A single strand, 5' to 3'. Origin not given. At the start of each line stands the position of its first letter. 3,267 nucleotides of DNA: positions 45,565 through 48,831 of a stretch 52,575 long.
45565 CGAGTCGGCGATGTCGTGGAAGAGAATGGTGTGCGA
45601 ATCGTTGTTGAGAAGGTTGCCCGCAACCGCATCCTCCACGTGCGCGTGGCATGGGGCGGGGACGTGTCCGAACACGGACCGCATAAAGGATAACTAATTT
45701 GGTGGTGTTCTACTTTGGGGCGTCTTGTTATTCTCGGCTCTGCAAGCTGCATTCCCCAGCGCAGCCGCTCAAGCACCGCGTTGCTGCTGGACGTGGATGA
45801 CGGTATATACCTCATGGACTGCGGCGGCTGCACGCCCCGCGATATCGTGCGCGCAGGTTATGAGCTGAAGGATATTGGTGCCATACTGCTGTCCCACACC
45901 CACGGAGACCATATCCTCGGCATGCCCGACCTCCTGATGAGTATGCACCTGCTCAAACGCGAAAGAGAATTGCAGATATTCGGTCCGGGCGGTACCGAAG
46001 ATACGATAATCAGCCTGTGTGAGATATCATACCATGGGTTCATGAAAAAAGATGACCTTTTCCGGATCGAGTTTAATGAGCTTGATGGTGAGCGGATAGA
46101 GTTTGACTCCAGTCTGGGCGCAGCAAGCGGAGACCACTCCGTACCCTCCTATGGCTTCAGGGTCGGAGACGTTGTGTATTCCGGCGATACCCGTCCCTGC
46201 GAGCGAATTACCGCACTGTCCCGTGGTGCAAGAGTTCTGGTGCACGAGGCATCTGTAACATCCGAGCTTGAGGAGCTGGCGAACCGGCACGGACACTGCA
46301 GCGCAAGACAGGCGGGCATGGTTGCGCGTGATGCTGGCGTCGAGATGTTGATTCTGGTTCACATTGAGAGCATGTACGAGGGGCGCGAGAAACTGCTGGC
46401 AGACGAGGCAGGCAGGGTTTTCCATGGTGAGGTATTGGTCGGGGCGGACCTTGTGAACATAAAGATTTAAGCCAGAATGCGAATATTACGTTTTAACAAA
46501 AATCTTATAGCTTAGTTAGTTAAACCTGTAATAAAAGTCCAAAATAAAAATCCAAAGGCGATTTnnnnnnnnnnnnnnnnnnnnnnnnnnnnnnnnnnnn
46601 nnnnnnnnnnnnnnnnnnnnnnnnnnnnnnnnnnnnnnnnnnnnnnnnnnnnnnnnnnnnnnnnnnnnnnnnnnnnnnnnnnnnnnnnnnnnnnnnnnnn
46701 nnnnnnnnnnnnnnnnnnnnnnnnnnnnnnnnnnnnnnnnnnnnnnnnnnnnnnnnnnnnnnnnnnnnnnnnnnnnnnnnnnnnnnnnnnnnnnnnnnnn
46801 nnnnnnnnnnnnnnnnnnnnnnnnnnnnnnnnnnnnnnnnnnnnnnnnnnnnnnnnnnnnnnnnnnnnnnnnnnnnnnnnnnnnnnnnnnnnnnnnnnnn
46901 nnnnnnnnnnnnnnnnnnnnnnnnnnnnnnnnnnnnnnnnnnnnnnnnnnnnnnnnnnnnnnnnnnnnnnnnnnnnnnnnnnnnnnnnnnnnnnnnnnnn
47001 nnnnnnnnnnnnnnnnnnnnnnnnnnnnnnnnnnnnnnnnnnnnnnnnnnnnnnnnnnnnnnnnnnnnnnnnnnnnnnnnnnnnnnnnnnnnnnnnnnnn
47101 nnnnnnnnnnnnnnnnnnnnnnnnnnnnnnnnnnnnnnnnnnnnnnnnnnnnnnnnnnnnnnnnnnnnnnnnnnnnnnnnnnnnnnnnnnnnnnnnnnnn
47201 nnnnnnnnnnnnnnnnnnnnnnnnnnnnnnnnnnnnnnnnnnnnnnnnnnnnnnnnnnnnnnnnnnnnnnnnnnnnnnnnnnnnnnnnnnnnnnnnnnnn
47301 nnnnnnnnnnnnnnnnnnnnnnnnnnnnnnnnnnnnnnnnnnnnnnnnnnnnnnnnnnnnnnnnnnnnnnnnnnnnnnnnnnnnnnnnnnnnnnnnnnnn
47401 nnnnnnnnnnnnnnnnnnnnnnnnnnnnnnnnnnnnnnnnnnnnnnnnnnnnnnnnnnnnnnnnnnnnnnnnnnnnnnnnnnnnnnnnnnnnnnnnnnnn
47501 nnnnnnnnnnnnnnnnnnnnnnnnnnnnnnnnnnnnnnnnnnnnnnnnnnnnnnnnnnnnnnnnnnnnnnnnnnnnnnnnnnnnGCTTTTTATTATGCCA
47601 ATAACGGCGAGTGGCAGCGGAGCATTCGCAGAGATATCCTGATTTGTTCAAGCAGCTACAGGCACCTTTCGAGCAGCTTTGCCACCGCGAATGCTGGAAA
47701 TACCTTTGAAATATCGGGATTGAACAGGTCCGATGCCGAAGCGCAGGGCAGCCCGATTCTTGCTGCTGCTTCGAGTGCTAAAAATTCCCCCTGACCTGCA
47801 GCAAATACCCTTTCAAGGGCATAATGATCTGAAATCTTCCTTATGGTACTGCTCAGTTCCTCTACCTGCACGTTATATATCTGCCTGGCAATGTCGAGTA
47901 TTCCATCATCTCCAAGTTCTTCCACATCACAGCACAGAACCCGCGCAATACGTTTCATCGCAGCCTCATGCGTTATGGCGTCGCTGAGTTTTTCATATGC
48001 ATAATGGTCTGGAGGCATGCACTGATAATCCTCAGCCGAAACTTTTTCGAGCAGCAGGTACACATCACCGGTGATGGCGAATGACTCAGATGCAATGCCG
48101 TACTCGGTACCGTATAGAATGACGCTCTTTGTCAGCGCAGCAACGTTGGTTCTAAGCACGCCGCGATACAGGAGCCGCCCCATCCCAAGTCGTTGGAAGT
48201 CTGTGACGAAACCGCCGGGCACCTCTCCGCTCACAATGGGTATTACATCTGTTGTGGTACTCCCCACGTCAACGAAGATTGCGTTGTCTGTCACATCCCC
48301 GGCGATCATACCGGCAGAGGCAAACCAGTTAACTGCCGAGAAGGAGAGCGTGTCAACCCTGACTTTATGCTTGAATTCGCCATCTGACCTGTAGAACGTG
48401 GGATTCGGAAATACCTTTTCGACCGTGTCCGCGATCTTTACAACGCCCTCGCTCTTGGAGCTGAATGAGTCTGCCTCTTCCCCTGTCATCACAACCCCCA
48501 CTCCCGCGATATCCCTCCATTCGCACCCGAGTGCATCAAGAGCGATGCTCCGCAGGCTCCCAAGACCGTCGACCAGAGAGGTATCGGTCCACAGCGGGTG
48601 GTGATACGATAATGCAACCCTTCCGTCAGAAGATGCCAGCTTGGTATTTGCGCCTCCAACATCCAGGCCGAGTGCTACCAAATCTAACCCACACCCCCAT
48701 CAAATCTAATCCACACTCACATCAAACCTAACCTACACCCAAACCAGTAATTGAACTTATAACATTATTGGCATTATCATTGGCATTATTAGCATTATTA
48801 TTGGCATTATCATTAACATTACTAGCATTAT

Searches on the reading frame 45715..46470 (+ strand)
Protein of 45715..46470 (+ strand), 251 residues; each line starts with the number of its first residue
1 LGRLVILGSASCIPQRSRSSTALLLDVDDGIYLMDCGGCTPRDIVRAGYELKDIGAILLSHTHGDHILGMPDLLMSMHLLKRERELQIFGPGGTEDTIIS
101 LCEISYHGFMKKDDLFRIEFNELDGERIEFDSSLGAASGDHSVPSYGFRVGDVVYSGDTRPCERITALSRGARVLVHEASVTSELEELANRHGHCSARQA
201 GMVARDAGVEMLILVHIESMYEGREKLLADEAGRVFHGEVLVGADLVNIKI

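Call 62: search_protein_families(library=pfam, proteins=[window:45715-46470:+], max_evalue=0.0001)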
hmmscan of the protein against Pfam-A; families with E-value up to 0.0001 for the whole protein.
window:45715-46470:+ (251 aa): 2 families
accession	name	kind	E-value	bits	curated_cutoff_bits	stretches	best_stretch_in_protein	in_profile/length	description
PF12706.13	Lactamase_B_2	-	2.8e-20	73.2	27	1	47-217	24-200/200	Beta-lactamase superfamily domain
PF00753.33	Lactamase_B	-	3.6e-10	40.6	22.7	1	19-161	5-152/196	Metallo-beta-lactamase superfamily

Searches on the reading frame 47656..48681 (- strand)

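Call 62: search_protein_families(library=pfam, proteins=[window:47656-48681:-], max_evalue=0.0001)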
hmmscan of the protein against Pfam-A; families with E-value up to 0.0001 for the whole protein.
window:47656-48681:- (341 aa): 1 family
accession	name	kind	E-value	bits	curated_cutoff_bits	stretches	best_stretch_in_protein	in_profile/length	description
PF01968.24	Hydantoinase_A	-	1.1e-24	87.6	22.9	1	61-338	3-289/291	Hydantoinase/oxoprolinase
